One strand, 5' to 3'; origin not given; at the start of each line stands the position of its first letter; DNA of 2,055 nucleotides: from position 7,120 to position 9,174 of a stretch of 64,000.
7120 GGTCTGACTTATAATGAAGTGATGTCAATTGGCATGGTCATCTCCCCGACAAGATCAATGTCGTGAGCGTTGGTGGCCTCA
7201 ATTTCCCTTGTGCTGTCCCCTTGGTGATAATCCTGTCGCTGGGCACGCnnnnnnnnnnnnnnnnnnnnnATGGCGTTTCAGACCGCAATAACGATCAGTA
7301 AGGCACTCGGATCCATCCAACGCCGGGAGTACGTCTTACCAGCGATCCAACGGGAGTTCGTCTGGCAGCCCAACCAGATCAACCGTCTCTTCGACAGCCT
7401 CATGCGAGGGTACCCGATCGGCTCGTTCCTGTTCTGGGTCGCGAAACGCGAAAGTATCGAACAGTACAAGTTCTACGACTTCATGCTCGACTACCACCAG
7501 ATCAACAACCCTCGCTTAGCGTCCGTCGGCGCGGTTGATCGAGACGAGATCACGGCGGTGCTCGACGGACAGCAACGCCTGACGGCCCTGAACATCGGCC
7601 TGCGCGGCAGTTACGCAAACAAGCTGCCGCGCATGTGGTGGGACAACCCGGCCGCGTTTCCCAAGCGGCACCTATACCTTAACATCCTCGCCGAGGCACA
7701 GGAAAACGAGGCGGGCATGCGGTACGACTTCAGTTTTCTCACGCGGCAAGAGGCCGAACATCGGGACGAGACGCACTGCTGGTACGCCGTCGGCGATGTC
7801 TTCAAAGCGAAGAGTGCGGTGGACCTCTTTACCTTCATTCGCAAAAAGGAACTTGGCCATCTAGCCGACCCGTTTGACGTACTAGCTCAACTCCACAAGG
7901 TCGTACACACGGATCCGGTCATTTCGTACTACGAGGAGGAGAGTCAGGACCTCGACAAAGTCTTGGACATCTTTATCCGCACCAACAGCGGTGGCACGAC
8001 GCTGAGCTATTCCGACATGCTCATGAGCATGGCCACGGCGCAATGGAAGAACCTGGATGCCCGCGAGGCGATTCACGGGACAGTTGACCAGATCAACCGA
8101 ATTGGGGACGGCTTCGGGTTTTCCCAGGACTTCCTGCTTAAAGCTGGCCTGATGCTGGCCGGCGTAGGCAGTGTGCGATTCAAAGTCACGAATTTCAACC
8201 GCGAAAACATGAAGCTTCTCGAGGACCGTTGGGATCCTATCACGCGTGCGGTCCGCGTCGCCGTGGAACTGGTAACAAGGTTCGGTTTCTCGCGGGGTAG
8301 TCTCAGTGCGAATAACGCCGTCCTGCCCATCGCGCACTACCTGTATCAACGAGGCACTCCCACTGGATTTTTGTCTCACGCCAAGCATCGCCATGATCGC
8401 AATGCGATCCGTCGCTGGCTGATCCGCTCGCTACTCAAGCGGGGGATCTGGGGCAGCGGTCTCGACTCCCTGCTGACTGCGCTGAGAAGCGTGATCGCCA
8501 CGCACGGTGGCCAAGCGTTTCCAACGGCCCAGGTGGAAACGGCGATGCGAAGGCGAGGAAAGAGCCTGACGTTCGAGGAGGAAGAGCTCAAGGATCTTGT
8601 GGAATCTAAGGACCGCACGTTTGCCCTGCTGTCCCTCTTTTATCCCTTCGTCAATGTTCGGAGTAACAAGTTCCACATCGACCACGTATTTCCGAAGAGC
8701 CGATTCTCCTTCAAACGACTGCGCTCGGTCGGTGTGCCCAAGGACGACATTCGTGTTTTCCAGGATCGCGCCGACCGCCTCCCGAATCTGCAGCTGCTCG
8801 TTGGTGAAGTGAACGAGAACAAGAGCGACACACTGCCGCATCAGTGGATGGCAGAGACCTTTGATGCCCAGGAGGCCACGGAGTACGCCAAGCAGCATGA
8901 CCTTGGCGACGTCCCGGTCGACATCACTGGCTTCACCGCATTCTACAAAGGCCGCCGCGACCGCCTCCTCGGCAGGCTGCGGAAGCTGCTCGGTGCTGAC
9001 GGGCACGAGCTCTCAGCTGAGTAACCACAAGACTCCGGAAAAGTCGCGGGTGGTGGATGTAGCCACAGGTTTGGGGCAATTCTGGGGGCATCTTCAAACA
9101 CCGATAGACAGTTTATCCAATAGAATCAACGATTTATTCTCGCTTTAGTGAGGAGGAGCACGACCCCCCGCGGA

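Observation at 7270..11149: Second, separate defence patch: solitary GmrSD-like type IV restriction enzyme followed by a divergently oriented possible PD-(D/E)xK protein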

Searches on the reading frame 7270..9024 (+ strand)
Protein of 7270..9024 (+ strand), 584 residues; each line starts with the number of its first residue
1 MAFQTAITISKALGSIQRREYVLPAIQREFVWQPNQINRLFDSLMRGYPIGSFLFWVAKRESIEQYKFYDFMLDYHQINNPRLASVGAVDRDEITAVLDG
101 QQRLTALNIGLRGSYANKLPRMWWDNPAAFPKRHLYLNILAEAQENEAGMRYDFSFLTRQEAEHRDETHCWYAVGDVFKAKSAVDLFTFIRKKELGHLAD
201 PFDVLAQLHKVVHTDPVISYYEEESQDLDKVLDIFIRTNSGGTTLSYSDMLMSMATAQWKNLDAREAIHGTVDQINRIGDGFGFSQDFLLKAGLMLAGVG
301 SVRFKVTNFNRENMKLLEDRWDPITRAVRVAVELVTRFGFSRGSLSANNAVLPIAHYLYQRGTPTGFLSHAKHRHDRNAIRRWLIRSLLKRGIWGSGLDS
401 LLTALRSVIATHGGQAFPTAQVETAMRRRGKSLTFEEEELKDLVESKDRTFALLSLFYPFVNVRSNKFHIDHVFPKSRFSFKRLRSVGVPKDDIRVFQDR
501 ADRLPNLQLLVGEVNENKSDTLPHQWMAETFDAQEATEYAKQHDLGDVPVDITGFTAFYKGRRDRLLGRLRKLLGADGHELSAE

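Call 3: search_protein_families(library=pfam, proteins=[window:7270-9024:+], max_evalue=0.01)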
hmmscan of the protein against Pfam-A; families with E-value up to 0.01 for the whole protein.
window:7270-9024:+ (584 aa): 1 family
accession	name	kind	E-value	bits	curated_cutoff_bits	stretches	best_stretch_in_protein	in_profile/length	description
PF03235.19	GmrSD_N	-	4.3e-30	105.8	33.2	1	11-253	3-196/199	GmrSD restriction endonuclease, N-terminal domain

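Call 4: search_protein_families(library=padloc, proteins=[window:7270-9024:+], max_evalue=0.01)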
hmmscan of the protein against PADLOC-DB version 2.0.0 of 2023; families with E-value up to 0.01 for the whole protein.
window:7270-9024:+ (584 aa): 17 families
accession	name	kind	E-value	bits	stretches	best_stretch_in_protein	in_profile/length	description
PDLC04151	HEC-05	-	1.2e-221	735.6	1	1-575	20-594/600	-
PDLC04150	HEC-05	-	1.2e-129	431.9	1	2-574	3-581/583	-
PDLC04152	HEC-05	-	3.6e-91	304.4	1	14-571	14-559/566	-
PDLC04153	HEC-05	-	2.1e-60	202.6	1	6-550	6-580/621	-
PDLC04709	PDC-M55C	-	4.6e-20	69.8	1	9-113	17-109/554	-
PDLC03877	NsnA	-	3.7e-08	31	1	5-56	49-102/385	-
PDLC02783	SspE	-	1.2e-05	21.8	1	19-109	23-106/793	SspE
PDLC04157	HEC-06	-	1.6e-05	21.7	0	15-44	17-46/558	-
PDLC04027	PD-T4-2_A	-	1.8e-05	22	1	22-55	54-87/363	-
PDLC02792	SspE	-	2.7e-05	20.7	1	23-108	26-104/771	SspE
PDLC02785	SspE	-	3.6e-05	20.2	0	17-105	17-106/785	SspE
PDLC04155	HEC-06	-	0.00033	17.3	0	16-46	16-46/562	-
PDLC02787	SspE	-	0.0013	15.1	1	12-109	15-107/727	SspE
PDLC04154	HEC-06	-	0.0032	14.2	0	93-109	71-87/569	-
PDLC02786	SspE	-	0.0063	12.9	0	9-108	13-99/766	SspE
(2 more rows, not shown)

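Call 6: search_protein_families(library=ncbifam, proteins=[window:7270-9024:+], max_evalue=0.1)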
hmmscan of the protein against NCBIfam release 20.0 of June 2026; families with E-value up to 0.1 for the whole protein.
window:7270-9024:+ (584 aa): 0 families

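Call 8: find_homologous_proteins(query=window:7270-9024:+)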
Query window:7270-9024:+ (584 aa): 7937 proteins with E <= 0.001 among 8000 candidates; the best 120 are listed.
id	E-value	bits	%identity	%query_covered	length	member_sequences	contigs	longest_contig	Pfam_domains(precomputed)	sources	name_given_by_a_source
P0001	0.0e+0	1337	100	100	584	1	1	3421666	PF03235.20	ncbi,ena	-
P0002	0.0e+0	1129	84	100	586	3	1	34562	PF03235.20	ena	-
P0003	0.0e+0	1113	84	100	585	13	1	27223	PF03235.20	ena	-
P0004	0.0e+0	1052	79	100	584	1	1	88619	PF03235.20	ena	-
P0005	0.0e+0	1039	79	100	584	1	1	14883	PF03235.20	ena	-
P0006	0.0e+0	1030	78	96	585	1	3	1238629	PF03235.20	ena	-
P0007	0.0e+0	1025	77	100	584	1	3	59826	PF03235.20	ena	-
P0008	0.0e+0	1013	77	99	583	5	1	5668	PF03235.20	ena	-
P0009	2.5e-298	1008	77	96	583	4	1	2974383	PF03235.20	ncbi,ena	-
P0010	2.8e-298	1008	74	100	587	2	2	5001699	PF03235.20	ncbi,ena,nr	ncbi:MAG: DUF262 domain-containing protein [Caldilineaceae bacterium]|nr:DUF262 domain-containing pr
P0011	1.2e-297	1006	77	96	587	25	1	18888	PF03235.20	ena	-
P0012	8.8e-297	1003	77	99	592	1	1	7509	PF03235.20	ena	-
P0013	5.1e-296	1001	75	100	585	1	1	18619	PF03235.20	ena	-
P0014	6.7e-296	1000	76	100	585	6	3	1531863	PF03235.20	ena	-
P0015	1.2e-295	1000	75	96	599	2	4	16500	PF03235.20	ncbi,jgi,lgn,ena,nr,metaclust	ncbi:MAG: DUF262 domain-containing protein [Bryobacterales bacterium]|nr:DUF262 domain-containing pr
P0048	1.9e-277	940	72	96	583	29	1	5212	PF07510.17,PF03235.20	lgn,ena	-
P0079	9.0e-231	785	63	99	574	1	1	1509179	PF07510.17,PF03235.20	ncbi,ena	-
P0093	5.0e-219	747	57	96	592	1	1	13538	PF07510.17,PF03235.20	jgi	-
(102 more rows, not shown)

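Call 9: search_solved_structures(query=window:7270-9024:+, max_evalue=1, show_alignments=2)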
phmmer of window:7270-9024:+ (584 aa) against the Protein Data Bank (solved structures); distinct sequences matched with E-value up to 1: 2.
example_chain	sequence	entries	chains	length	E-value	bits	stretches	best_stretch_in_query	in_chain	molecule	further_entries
7p9k_A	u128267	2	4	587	1.4e-169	568.5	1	3-574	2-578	DUF262 domain-containing protein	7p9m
1p2f_A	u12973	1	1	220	0.25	13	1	542-566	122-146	Response Regulator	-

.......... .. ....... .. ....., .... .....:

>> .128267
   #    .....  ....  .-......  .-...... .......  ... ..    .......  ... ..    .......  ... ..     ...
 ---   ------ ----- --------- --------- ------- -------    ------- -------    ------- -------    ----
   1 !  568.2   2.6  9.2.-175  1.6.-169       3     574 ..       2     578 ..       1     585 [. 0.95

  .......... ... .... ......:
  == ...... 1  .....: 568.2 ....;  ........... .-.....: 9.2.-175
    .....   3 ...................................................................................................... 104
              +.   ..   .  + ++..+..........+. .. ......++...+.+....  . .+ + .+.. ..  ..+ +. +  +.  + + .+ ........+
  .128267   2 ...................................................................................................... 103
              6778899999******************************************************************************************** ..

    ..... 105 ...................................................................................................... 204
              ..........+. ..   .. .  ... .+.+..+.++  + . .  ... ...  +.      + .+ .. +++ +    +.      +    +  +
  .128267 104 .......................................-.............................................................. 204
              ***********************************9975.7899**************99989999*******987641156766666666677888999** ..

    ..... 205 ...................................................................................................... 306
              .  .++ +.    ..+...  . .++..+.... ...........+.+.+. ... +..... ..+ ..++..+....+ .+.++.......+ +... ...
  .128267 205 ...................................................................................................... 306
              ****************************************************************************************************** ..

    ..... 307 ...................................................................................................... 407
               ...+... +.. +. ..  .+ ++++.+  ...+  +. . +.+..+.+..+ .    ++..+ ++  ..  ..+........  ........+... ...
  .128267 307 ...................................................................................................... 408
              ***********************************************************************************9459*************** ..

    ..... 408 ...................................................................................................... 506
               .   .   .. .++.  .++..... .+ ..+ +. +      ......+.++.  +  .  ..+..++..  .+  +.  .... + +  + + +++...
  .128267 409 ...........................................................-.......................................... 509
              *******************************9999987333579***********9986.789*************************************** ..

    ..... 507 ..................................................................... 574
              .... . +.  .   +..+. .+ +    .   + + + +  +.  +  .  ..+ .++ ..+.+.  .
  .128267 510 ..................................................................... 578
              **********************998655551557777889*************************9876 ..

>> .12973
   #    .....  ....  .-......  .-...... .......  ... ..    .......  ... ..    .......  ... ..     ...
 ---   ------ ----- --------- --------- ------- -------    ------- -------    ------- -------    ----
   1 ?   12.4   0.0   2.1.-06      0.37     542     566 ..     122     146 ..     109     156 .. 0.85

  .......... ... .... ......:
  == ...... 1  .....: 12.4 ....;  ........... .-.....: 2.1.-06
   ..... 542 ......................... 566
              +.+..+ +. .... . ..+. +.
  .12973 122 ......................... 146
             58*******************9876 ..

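Call 10: find_encoding_contigs(protein=P0001, flank=10000, max_places=3)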
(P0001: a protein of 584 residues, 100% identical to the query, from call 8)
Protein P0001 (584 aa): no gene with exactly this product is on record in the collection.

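Call 39: find_related_loci(query=window:7270-9024:+, collection=genome_contigs, flank=10000)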
Query window:7270-9024:+ (584 aa) in genome_contigs; peptide patterns used: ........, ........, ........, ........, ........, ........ (x = any residue, [..] = any of these).
40 stretches matched a pattern; 10 encode a relative of the query (tblastn E <= 1e-3); 10 distinct loci.
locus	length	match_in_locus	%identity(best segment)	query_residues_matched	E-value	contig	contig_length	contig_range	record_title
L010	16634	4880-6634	74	1-582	0e+0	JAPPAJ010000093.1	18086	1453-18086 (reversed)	MAG: Caldilineaceae bacterium isolate IRC1_bin_30 NODE_1797_length_18086_cov_7.50929, whole genome shotgun sequence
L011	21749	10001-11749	75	1-584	0e+0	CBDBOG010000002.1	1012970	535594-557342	MAG: Spirochaetia bacterium isolate 40739a5d-4c61-4e6f-ad63-b7fc718ca5ff genome assembly, contig: contig_2, whole genome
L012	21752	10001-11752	76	1-583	0e+0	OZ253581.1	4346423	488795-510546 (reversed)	MAG: Vicinamibacterales bacterium isolate ea6a457f-ca14-4499-b623-59ce1cb781d9 genome assembly, chromosome: 1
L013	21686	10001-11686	75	1-561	0e+0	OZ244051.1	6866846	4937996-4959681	MAG: Vicinamibacterales bacterium isolate 8ba7f8d7-3fc5-437a-86da-c0f89745c60d genome assembly, chromosome: 1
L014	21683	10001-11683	74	1-561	0e+0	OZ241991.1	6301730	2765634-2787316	MAG: Bryobacterales bacterium isolate be22c93e-b65f-4d75-a14f-d13794267050 genome assembly, chromosome: 1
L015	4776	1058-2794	50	3-576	0e+0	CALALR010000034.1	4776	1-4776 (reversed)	MAG TPA_asm: uncultured Planctomycetaceae bacterium isolate SRR7515930_bin.28_CONCOCT_v1.1_MAG genome assembly, contig:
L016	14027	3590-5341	47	1-583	4e-179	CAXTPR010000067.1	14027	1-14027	MAG TPA_asm: uncultured Acidobacteriaceae bacterium isolate public_SRR14722132_metawrap_bin.2 genome assembly, contig: p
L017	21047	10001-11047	75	1-350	2e-172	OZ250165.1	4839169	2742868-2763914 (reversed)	MAG: Longimicrobiales bacterium isolate 36211dbd-b4a1-46f7-a7f4-81aaf8368965 genome assembly, chromosome: 1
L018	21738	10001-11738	52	2-575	8e-165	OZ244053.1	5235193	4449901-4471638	MAG: Terriglobia bacterium isolate c15e5db1-7159-4592-9896-25da90492a0a genome assembly, chromosome: 1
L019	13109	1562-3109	37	1-527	2e-107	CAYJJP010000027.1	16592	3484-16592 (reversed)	MAG TPA_asm: uncultured Desulfovibrionaceae bacterium isolate ERP123703_co3_138 genome assembly, contig: NODE_4206_lengt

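Call 40: find_encoding_contigs(protein=P0009, flank=10000, max_places=2)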
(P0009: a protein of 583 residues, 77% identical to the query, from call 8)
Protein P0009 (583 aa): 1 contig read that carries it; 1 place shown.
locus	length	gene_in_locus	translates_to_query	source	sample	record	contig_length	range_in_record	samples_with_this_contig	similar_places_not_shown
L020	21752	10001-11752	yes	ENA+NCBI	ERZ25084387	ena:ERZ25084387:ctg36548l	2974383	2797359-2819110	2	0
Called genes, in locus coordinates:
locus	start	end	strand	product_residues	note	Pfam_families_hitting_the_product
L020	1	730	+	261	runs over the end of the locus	PF05721:PhyH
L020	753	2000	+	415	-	PF01041:DegT_DnrJ_EryC1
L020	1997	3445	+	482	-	PF00884:Sulfatase, PF01663:Phosphodiest (weak), PF02995:DUF229 (weak), PF16347:SGSH_C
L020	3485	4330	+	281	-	PF00583:Acetyltransf_1, PF13673:Acetyltransf_10, PF13508:Acetyltransf_7, PF18014:Acetyltransf_18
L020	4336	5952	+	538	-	-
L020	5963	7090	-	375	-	PF02012:BNR (faint), PF13088:BNR_2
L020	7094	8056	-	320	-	PF05721:PhyH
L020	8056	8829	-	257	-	PF03328:HpcH_HpaI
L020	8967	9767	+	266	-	PF00106:adh_short, PF08659:KR, PF13561:adh_short_C2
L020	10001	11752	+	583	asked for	PF03235:GmrSD_N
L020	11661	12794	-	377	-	PF02837:Glyco_hydro_2_N, PF22666:Glyco_hydro_2_N2, PF00703:Glyco_hydro_2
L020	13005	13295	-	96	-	PF02604:PhdYeFM_antitox (faint)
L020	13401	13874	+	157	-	-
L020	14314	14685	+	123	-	-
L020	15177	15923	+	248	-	PF00106:adh_short, PF08659:KR, PF23441:SDR (faint), PF13561:adh_short_C2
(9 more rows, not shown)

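Call 41: find_encoding_contigs(protein=P0010, flank=10000, max_places=2)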
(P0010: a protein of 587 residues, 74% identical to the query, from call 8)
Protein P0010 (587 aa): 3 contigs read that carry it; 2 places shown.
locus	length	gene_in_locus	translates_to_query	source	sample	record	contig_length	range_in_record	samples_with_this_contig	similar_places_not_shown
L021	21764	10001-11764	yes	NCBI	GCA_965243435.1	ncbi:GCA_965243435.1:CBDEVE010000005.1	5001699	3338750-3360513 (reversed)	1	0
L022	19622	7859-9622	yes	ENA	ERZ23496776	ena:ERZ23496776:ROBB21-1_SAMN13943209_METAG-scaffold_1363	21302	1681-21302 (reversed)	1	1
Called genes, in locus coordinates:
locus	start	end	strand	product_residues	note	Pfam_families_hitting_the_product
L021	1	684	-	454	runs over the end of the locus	PF13482:RNase_H_2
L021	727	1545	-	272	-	PF02616:SMC_ScpA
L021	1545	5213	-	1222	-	PF01510:Amidase_2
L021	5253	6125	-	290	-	PF00459:Inositol_P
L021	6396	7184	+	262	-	-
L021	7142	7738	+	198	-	-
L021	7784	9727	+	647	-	PF20434:BD-FAE (weak), PF00326:Peptidase_S9, PF01738:DLH (weak)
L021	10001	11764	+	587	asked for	PF03235:GmrSD_N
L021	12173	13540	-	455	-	-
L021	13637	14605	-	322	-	PF01479:S4, PF00849:PseudoU_synth_2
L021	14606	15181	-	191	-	PF01252:Peptidase_A8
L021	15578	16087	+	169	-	-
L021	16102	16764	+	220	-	PF00117:GATase, PF07685:GATase_3 (weak)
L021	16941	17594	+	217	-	PF00977:His_biosynth, PF01207:Dus (faint)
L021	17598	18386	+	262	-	PF00977:His_biosynth, PF02581:TMP-TENI (faint), PF01207:Dus (faint), PF03060:NMO (weak)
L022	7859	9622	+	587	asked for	PF03235:GmrSD_N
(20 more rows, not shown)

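Call 42: find_encoding_contigs(protein=P0004, flank=10000, max_places=2)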
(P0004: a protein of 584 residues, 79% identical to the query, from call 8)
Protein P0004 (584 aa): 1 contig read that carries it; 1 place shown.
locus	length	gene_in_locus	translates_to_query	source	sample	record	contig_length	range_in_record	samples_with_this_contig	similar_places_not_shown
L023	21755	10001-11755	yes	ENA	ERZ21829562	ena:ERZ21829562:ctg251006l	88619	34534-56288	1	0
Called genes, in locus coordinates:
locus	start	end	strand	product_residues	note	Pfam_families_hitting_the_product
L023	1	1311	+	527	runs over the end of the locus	PF00078:RVT_1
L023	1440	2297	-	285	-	PF13276:HTH_21, PF00665:rve, PF13683:rve_3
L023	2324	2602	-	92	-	PF01527:HTH_Tnp_1, PF13384:HTH_23 (weak)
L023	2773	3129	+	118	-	-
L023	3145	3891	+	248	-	PF28093:STM3845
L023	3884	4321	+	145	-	-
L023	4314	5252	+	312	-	PF00078:RVT_1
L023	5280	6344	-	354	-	PF13356:Arm-DNA-bind_3, PF22022:Phage_int_M, PF00589:Phage_integrase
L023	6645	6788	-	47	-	-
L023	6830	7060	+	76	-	-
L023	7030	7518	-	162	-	-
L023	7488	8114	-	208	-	-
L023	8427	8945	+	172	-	-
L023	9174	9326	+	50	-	-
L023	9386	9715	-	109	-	-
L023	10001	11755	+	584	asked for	PF03235:GmrSD_N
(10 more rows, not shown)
